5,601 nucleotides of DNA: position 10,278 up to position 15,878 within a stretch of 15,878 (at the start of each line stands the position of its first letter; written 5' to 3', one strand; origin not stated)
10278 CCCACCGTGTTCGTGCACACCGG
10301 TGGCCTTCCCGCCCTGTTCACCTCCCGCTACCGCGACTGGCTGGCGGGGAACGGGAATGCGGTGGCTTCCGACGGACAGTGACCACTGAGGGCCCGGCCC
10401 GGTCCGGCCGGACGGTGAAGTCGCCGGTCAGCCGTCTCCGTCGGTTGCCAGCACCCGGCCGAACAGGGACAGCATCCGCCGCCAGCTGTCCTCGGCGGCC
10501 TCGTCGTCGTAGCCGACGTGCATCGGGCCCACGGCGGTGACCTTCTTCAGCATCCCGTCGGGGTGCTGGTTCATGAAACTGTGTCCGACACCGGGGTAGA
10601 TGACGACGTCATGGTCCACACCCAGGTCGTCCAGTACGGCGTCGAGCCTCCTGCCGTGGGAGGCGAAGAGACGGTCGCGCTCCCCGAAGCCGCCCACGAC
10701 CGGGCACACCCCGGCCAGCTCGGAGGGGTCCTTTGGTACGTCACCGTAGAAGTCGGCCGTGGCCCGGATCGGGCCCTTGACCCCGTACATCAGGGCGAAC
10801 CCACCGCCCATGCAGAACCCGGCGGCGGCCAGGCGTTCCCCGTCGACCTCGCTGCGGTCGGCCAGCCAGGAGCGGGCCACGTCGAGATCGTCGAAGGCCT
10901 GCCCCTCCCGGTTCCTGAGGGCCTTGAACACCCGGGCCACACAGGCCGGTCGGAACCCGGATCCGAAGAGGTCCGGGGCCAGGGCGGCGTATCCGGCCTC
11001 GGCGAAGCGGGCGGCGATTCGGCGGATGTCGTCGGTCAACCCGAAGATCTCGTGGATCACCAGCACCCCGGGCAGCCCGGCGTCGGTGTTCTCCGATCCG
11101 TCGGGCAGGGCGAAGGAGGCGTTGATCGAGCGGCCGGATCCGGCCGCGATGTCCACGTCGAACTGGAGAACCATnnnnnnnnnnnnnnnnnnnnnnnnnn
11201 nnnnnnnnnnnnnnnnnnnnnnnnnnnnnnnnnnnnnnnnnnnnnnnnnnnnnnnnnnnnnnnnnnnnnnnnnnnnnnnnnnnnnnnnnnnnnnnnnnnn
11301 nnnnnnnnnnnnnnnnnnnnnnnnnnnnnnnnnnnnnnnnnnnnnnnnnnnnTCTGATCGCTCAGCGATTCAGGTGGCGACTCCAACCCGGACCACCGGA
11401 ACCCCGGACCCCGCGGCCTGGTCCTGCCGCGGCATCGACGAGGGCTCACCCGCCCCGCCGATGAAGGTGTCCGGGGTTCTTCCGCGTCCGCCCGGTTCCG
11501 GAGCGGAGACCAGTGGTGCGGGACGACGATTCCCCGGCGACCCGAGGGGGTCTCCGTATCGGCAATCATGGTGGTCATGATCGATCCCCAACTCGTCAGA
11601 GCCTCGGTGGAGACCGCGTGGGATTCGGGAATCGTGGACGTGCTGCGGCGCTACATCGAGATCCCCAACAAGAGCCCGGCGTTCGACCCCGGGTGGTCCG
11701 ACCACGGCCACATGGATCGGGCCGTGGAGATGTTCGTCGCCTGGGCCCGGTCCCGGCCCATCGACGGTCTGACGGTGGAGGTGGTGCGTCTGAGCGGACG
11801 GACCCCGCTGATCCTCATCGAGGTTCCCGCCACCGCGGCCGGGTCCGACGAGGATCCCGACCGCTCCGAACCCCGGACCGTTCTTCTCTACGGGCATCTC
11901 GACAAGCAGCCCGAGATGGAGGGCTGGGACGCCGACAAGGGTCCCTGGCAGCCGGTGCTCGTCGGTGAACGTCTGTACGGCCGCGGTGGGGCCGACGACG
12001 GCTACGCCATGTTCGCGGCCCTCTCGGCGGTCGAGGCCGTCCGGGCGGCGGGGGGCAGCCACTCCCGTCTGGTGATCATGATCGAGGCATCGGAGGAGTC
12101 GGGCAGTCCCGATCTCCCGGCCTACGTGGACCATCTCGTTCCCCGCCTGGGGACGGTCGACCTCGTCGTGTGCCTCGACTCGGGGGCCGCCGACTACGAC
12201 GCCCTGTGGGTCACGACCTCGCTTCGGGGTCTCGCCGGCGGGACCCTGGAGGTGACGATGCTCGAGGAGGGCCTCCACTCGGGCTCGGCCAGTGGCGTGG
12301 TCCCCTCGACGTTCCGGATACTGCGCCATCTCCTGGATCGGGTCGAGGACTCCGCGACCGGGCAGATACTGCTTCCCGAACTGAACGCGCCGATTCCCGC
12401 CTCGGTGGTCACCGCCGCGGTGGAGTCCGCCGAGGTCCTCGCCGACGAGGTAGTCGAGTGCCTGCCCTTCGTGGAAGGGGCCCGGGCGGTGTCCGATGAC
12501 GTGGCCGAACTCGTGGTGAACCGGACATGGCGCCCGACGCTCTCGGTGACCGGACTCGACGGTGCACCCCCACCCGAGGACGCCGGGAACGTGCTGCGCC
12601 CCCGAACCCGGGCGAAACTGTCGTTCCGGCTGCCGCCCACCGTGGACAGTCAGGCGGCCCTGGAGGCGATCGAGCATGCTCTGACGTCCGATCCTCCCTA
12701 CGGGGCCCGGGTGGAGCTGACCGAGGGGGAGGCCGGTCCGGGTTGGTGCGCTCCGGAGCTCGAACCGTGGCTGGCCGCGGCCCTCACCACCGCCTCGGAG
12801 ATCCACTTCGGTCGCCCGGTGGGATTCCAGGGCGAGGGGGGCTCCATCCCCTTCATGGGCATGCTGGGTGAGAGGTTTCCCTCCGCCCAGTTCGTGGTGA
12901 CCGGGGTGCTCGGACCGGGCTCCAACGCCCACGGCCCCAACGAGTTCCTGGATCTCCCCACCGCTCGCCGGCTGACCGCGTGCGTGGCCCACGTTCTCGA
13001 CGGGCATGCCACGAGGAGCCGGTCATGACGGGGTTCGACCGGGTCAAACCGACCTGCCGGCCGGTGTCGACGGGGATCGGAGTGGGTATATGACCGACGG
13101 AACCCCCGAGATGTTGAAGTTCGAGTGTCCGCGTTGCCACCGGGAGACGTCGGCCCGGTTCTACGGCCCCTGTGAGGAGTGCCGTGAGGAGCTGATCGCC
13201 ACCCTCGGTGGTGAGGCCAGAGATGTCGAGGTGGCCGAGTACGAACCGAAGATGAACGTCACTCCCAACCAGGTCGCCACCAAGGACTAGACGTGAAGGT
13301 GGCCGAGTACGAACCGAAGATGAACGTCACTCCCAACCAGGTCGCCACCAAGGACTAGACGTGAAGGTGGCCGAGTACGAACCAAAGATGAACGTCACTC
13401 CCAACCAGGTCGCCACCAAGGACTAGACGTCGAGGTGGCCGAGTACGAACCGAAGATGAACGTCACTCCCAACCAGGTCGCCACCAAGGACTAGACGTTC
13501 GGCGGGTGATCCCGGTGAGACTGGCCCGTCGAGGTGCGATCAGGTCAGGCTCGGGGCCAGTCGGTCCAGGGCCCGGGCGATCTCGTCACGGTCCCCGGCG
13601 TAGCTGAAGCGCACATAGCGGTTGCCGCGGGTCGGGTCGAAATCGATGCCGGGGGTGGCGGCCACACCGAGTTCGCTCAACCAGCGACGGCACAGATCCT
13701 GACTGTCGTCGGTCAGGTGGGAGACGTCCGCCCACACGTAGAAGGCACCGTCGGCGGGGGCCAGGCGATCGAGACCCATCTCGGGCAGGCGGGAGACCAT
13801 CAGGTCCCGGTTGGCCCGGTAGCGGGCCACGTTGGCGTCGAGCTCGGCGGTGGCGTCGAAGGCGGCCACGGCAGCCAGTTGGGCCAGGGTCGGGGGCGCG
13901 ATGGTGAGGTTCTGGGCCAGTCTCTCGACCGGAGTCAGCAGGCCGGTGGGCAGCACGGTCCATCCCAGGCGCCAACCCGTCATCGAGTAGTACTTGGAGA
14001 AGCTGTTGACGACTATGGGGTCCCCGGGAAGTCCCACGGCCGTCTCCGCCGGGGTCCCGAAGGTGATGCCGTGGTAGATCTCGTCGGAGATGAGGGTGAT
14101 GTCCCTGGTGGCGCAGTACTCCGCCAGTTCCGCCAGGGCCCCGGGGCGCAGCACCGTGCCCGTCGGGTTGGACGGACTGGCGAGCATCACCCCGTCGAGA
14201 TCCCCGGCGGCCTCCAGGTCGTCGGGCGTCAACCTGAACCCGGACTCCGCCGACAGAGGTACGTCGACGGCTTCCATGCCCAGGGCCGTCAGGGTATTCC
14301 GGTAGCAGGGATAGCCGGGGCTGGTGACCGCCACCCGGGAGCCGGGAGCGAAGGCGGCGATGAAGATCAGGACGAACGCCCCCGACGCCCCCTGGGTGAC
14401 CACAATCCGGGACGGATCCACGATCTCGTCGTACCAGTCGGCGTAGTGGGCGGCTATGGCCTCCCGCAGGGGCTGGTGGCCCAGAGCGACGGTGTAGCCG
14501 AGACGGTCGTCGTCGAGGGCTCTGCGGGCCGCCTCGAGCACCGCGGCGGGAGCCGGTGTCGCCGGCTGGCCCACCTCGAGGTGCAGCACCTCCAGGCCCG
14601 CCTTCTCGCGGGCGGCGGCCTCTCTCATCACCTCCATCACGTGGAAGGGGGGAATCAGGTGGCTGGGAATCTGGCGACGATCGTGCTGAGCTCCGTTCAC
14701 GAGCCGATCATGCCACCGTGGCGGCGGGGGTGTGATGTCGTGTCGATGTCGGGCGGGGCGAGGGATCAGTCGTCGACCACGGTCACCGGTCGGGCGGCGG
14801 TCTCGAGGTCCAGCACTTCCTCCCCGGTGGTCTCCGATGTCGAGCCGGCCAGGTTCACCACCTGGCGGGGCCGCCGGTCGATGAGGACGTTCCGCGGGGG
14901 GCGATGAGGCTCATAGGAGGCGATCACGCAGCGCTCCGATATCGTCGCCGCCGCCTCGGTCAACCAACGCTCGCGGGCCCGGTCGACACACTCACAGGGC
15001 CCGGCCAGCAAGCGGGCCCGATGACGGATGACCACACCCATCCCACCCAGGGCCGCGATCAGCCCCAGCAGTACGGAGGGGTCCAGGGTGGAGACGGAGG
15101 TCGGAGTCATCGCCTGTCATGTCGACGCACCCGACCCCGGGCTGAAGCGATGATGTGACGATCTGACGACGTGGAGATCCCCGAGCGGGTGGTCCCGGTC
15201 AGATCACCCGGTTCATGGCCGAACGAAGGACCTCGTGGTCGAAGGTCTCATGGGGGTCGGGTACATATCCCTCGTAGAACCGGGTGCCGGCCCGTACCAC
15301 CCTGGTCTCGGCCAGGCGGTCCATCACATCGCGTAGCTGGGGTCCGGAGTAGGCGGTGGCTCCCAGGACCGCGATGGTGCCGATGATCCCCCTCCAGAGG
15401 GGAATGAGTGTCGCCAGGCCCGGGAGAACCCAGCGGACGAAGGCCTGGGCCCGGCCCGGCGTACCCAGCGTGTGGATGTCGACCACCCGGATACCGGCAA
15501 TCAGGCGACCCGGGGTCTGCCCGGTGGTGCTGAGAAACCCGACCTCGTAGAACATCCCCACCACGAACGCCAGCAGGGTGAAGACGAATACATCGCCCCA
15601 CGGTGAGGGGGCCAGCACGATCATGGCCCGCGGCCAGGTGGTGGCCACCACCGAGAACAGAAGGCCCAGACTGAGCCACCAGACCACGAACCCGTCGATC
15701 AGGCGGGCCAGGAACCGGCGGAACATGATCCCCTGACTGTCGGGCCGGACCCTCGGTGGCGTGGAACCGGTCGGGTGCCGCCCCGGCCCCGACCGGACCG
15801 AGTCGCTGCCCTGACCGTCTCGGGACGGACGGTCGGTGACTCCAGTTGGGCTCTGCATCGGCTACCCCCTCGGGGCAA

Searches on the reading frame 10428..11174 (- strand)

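Call 8: search_protein_families(library=pfam, proteins=[window:10428-11174:-], max_evalue=0.01)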
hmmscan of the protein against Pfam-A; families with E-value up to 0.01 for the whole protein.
window:10428-11174:- (248 aa): 7 families
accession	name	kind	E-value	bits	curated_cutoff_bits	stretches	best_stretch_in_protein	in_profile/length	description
PF01738.24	DLH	-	7.7e-47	160.1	21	1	32-241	11-216/217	Dienelactone hydrolase family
PF00326.27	Peptidase_S9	-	9.5e-06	25.7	22.6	1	55-129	8-80/213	Prolyl oligopeptidase family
PF00561.26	Abhydrolase_1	-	0.00052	20.2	25.8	1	37-135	3-91/245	alpha/beta hydrolase fold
PF07859.19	Abhydrolase_3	-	0.00074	19.8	25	0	151-201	160-209/210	alpha/beta hydrolase fold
PF12697.13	Abhydrolase_6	-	0.00085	20.5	26.3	0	52-178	19-113/217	Alpha/beta hydrolase family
PF12146.15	Hydrolase_4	-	0.0018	18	27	0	46-135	16-98/239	Serine aminopeptidase, S33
PF12740.14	PETase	-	0.0047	16.8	28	1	104-132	116-144/263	PET hydrolase-like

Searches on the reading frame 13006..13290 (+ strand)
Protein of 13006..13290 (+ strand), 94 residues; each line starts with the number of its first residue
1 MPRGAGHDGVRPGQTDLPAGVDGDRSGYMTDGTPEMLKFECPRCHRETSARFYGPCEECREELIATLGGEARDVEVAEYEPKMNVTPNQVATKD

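Call 8: search_protein_families(library=pfam, proteins=[window:13006-13290:+], max_evalue=0.01)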
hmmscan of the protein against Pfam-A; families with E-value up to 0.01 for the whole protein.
window:13006-13290:+ (94 aa): 1 family
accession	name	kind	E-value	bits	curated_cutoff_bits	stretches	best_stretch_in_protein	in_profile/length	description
PF23455.1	DUF7129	-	0.00069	19.8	30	1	32-63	5-37/45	Domain of unknown function (DUF7129)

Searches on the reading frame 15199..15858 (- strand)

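Call 8: search_protein_families(library=pfam, proteins=[window:15199-15858:-], max_evalue=0.01)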
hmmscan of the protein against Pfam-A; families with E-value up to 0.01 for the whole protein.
window:15199-15858:- (219 aa): 1 family
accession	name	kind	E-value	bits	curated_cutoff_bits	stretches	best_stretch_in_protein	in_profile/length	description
PF06271.18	RDD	-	7.1e-17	62.4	24.1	1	45-183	4-136/137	RDD family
